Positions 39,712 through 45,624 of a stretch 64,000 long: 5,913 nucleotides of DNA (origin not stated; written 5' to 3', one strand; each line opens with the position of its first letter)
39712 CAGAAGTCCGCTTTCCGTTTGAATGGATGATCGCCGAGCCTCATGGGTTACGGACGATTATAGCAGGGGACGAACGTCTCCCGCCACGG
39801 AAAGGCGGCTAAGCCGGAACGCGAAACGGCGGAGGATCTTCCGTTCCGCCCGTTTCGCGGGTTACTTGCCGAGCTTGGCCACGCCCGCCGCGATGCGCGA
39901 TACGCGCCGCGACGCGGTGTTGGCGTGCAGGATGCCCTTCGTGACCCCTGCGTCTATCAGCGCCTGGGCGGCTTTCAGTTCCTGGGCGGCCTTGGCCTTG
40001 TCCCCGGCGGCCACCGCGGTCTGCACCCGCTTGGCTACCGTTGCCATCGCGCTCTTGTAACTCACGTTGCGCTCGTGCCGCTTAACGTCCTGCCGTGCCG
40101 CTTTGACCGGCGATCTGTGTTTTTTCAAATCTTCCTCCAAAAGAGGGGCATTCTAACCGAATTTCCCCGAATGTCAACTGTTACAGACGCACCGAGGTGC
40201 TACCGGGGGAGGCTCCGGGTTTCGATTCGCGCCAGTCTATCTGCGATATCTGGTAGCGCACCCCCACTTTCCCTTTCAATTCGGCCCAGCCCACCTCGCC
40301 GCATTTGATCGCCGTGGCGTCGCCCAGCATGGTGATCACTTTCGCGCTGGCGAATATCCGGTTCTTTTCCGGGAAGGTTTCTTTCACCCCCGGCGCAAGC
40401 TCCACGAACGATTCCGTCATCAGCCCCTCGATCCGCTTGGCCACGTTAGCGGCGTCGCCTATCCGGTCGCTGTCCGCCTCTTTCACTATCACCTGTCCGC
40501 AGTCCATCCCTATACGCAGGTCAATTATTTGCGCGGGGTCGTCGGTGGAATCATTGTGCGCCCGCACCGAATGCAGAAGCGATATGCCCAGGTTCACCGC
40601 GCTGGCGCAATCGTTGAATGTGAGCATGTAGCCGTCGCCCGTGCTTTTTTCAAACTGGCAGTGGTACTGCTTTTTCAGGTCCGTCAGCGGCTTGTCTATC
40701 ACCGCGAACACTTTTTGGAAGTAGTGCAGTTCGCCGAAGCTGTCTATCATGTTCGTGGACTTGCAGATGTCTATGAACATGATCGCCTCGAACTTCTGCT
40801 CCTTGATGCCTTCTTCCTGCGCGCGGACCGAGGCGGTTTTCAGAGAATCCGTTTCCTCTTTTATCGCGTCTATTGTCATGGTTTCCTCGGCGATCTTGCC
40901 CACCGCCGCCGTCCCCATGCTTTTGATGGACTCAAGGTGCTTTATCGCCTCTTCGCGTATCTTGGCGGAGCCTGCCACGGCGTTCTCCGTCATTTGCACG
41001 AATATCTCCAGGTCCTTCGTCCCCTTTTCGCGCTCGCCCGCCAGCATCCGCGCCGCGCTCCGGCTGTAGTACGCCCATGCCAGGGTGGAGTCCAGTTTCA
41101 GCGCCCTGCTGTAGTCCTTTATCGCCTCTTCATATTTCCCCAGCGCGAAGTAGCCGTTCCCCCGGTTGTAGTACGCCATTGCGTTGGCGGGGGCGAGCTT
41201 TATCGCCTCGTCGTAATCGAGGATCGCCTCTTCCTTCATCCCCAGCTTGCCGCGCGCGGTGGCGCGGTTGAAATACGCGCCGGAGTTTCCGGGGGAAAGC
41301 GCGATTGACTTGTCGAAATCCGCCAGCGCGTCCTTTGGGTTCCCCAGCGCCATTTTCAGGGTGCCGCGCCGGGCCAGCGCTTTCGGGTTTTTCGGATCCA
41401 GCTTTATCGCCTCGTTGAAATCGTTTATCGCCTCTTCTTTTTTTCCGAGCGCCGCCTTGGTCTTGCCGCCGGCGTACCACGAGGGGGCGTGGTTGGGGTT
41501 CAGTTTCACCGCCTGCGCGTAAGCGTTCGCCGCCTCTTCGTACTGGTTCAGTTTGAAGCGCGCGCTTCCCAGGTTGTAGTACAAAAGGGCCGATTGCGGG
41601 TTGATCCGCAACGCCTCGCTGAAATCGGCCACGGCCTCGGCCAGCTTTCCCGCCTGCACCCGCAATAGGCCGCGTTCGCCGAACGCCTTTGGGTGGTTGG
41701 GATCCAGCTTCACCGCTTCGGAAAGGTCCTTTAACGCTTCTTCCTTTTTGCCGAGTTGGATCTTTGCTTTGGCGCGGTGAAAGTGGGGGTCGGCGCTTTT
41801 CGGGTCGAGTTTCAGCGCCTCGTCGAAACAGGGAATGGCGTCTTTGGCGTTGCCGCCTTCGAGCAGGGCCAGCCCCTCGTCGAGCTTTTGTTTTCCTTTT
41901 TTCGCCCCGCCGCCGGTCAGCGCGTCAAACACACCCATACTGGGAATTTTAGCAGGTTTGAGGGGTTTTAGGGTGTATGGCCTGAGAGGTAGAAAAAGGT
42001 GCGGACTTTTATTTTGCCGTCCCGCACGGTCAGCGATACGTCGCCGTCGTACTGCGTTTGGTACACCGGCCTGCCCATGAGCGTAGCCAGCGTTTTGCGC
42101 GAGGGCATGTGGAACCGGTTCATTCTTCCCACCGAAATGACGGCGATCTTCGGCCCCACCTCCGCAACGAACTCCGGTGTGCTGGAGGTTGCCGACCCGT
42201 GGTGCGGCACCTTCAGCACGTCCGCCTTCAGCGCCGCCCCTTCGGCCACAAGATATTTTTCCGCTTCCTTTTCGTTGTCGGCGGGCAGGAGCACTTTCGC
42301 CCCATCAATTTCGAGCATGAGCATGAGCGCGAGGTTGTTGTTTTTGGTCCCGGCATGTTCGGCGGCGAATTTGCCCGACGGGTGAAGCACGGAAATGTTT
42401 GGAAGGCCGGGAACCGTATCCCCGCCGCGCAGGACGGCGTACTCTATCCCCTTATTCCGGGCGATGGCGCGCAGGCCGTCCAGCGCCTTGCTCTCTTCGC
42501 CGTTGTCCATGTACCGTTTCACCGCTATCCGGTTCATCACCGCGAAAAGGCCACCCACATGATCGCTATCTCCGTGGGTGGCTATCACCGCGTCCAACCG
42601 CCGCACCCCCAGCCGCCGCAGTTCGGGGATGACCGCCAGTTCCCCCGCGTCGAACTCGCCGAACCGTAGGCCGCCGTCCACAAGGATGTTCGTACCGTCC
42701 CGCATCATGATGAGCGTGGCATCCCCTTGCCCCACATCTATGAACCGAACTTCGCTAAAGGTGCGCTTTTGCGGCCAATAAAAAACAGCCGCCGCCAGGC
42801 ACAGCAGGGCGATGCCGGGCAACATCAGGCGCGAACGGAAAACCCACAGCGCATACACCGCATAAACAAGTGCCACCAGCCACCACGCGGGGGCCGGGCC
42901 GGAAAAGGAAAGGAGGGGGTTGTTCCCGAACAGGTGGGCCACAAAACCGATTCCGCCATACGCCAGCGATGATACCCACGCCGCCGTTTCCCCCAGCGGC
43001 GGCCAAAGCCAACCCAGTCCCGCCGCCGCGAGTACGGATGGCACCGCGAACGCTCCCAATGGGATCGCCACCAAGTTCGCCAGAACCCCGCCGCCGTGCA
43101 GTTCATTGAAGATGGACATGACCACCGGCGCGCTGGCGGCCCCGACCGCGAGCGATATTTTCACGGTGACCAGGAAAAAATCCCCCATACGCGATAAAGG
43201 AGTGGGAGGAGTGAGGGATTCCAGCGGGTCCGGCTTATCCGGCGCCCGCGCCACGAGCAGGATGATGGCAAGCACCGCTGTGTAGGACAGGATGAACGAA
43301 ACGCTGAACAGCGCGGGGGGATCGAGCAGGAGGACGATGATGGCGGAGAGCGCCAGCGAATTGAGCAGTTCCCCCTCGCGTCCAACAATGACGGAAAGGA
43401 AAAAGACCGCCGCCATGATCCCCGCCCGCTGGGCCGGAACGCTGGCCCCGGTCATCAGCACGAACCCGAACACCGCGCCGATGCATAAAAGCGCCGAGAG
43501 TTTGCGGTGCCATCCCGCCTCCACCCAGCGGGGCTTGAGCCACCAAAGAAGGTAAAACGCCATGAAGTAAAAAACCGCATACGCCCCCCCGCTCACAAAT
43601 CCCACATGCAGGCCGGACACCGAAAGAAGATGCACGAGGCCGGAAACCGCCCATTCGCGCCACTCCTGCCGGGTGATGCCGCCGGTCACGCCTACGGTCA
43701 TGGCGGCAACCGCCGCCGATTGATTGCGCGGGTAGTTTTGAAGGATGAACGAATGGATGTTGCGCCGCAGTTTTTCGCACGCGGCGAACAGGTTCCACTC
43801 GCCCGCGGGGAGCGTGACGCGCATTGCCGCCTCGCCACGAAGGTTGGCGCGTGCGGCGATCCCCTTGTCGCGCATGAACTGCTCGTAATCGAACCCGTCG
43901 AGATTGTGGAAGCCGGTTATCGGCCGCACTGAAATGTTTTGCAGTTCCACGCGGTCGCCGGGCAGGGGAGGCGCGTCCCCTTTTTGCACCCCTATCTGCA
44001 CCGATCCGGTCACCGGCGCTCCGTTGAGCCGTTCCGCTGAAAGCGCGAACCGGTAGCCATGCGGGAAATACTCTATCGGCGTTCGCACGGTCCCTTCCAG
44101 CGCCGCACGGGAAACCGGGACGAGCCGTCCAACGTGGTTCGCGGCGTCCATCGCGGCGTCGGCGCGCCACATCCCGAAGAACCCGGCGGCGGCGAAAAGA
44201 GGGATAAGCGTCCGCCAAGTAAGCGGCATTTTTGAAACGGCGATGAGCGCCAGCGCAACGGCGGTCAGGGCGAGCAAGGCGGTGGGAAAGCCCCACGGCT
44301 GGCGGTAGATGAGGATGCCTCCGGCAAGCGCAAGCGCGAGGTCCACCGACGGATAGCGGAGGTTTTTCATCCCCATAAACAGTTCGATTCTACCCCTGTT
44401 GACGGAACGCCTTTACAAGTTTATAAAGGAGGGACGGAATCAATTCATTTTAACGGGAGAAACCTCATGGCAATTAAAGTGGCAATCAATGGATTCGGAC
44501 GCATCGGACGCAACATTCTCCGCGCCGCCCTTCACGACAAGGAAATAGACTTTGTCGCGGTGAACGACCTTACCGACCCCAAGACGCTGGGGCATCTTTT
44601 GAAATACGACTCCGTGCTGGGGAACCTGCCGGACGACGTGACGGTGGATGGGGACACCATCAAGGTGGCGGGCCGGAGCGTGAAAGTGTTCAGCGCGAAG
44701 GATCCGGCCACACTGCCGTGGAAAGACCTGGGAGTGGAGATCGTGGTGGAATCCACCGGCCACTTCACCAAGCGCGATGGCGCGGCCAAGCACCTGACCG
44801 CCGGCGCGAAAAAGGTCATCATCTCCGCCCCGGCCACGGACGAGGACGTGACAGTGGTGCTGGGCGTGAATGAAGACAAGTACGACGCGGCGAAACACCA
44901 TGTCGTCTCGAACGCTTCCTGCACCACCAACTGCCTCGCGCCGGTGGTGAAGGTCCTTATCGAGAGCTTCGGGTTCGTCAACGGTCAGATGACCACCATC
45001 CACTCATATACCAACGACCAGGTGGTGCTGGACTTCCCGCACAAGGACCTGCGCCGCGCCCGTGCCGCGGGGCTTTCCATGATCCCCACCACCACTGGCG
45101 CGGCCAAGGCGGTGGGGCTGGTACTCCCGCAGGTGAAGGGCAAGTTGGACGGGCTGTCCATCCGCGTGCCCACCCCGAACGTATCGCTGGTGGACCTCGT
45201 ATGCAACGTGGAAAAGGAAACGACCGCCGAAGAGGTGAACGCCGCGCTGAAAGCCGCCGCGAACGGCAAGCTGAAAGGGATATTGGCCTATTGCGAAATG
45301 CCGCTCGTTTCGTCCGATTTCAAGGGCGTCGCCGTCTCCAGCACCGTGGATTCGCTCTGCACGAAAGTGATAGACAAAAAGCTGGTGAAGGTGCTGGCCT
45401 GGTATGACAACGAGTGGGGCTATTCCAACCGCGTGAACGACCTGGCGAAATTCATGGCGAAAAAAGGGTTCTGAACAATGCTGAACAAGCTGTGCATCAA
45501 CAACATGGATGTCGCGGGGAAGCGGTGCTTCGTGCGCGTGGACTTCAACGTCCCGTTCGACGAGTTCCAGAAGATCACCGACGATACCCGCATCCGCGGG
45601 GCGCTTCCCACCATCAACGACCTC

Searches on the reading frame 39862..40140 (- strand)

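Call 6: search_protein_families(library=pfam, proteins=[window:39862-40140:-], max_evalue=0.001)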
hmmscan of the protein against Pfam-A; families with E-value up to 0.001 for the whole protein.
window:39862-40140:- (92 aa): 1 family
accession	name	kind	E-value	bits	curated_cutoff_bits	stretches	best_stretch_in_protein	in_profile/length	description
PF01649.23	Ribosomal_S20p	-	2e-22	80.1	29.5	1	7-86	2-81/83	Ribosomal protein S20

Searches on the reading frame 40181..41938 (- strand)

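Call 6: search_protein_families(library=pfam, proteins=[window:40181-41938:-], max_evalue=0.001)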
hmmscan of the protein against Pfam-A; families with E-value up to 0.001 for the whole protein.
window:40181-41938:- (585 aa): 24 families
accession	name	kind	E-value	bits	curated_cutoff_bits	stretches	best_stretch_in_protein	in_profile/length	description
PF00515.34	TPR_1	-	7.1e-60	197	27.8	7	253-285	1-33/34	Tetratricopeptide repeat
PF13414.12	TPR_11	-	3.8e-58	193.4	26.8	7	260-294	1-35/42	TPR repeat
PF07719.23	TPR_2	-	7.3e-54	175.9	27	6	253-284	1-32/34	Tetratricopeptide repeat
PF13181.12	TPR_8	-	6e-45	148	25.7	5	119-150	3-34/34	Tetratricopeptide repeat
PF13432.12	TPR_16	-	4.4e-42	142.5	32.7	6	55-117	3-65/65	Tetratricopeptide repeat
PF13431.12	TPR_17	-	3.6e-40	133.3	24.4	3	242-273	2-33/34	Tetratricopeptide repeat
PF13371.12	TPR_9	-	1.1e-28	99.5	35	2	76-117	22-63/73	Tetratricopeptide repeat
PF13428.12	TPR_14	-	6.9e-28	94.7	23.5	0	120-156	4-40/44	Tetratricopeptide repeat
PF14559.12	TPR_19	-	1.1e-24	86.9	25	2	94-155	2-62/68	Tetratricopeptide repeat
PF13424.12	TPR_12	-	1e-21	77.4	30.1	2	88-146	8-74/77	Tetratricopeptide repeat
PF13174.12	TPR_6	-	1.3e-18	66.7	26.3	0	120-150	3-33/33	Tetratricopeptide repeat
PF23914.1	TPR_CcmH_CycH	-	3.8e-16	59.8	42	1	26-115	61-153/158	Cytochrome c-type biogenesis protein H TPR domain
PF12895.13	ANAPC3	-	6.2e-12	46.1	27.2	1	109-172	18-77/82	Anaphase-promoting complex, cyclosome, subunit 3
PF03704.23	BTAD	-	9.9e-10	39.4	22.1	0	13-109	23-122/146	Bacterial transcriptional activator domain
PF13429.12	TPR_15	-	3.2e-09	37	26.2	0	51-147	148-244/280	Tetratricopeptide repeat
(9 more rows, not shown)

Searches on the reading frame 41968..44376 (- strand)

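Call 6: search_protein_families(library=pfam, proteins=[window:41968-44376:-], max_evalue=0.001)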
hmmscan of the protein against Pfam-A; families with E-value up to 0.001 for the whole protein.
window:41968-44376:- (802 aa): 4 families
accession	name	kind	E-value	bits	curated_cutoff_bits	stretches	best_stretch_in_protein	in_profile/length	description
PF03772.21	Competence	-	7.6e-50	170.2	23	1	226-514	1-266/270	Competence protein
PF13567.11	DUF4131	-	2.3e-18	66.9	31.6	1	32-181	8-161/165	Domain of unknown function (DUF4131)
PF00753.33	Lactamase_B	-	3.6e-18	66.6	22.7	1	547-750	2-195/196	Metallo-beta-lactamase superfamily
PF12706.13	Lactamase_B_2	-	0.00024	21.2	27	1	562-615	1-52/200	Beta-lactamase superfamily domain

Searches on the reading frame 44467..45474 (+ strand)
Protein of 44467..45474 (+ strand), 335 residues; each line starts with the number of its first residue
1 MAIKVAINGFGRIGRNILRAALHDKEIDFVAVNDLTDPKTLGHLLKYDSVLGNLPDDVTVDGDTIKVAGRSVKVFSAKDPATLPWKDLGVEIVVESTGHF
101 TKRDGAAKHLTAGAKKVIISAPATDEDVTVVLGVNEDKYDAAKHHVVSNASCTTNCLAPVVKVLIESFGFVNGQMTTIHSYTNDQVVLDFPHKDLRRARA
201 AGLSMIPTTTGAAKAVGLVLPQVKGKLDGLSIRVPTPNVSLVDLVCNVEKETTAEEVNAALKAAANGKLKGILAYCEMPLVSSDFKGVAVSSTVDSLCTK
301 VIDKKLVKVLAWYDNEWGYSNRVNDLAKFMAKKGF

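Call 6: search_protein_families(library=pfam, proteins=[window:44467-45474:+], max_evalue=0.001)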
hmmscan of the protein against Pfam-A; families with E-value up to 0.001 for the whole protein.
window:44467-45474:+ (335 aa): 3 families
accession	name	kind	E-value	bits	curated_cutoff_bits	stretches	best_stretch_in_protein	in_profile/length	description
PF02800.25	Gp_dh_C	-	1.3e-64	217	24.4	1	157-313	1-158/158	Glyceraldehyde 3-phosphate dehydrogenase, C-terminal domain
PF00044.30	Gp_dh_N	-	1e-37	128.9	31.7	1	3-102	1-100/101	Glyceraldehyde 3-phosphate dehydrogenase, NAD binding domain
PF01113.26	DapB_N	-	0.00022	21.7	25.6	0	3-42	1-41/124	Dihydrodipicolinate reductase, N-terminus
